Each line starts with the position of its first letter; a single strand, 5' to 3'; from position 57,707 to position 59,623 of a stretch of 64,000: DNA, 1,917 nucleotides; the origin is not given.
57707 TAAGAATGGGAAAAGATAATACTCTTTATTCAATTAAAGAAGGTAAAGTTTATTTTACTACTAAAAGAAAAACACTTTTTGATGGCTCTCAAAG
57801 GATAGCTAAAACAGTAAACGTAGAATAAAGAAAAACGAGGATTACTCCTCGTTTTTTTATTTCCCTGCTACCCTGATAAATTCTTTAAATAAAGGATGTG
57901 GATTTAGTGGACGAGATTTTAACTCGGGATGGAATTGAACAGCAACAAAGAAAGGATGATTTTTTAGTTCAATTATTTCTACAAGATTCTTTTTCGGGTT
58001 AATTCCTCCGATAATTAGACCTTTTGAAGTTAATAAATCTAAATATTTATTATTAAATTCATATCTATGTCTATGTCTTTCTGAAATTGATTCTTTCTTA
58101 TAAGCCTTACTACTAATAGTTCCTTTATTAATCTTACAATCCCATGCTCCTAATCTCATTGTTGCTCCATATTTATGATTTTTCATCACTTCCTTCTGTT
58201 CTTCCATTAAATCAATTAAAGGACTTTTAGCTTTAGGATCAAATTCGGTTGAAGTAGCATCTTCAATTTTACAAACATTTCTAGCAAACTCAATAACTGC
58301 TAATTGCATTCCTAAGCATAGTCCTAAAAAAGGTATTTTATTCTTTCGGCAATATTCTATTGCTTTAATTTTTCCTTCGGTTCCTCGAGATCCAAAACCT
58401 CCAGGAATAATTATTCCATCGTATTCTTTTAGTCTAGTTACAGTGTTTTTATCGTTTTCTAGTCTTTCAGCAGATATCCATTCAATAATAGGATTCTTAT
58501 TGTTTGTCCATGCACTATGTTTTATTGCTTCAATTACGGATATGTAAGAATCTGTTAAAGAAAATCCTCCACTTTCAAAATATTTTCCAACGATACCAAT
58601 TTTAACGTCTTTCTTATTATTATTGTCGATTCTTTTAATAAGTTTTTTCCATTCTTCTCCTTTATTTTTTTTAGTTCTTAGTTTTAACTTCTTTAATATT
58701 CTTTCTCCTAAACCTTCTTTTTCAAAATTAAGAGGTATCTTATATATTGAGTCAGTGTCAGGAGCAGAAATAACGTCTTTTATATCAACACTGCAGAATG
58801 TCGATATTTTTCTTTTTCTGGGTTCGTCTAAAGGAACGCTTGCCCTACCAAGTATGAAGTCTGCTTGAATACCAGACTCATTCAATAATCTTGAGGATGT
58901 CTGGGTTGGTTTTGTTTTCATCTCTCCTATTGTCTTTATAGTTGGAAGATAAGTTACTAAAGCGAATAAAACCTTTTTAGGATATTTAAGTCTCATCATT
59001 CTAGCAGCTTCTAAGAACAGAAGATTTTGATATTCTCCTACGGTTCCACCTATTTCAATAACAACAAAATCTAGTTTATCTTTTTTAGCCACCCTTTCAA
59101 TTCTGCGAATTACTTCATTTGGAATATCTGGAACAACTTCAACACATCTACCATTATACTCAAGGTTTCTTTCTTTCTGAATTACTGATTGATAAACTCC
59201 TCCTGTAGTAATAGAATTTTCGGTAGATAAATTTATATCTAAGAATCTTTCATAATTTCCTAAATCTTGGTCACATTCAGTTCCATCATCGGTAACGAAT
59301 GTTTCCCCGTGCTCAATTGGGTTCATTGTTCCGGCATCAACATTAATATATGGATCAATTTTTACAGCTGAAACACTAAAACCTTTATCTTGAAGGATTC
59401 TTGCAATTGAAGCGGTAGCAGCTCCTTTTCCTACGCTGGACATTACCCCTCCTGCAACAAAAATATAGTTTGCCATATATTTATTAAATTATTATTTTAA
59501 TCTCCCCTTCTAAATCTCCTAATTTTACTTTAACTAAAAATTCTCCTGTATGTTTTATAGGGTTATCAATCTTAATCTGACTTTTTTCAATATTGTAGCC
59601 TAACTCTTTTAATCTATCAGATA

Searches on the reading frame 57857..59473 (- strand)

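Call 39: search_protein_families(library=pfam, proteins=[window:57857-59473:-], max_evalue=0.00001)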
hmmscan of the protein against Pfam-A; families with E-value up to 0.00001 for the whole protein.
window:57857-59473:- (538 aa): 3 families
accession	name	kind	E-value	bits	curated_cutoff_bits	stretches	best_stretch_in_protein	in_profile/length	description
PF06418.20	CTP_synth_N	-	3e-103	345.2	26.1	1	3-265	2-265/265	CTP synthase N-terminus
PF00117.34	GATase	-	1.2e-39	136.4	22.8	1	306-534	2-189/190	Glutamine amidotransferase class-I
PF07722.19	Peptidase_C26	-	1.9e-08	34.8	20.5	1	370-517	96-219/219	Peptidase C26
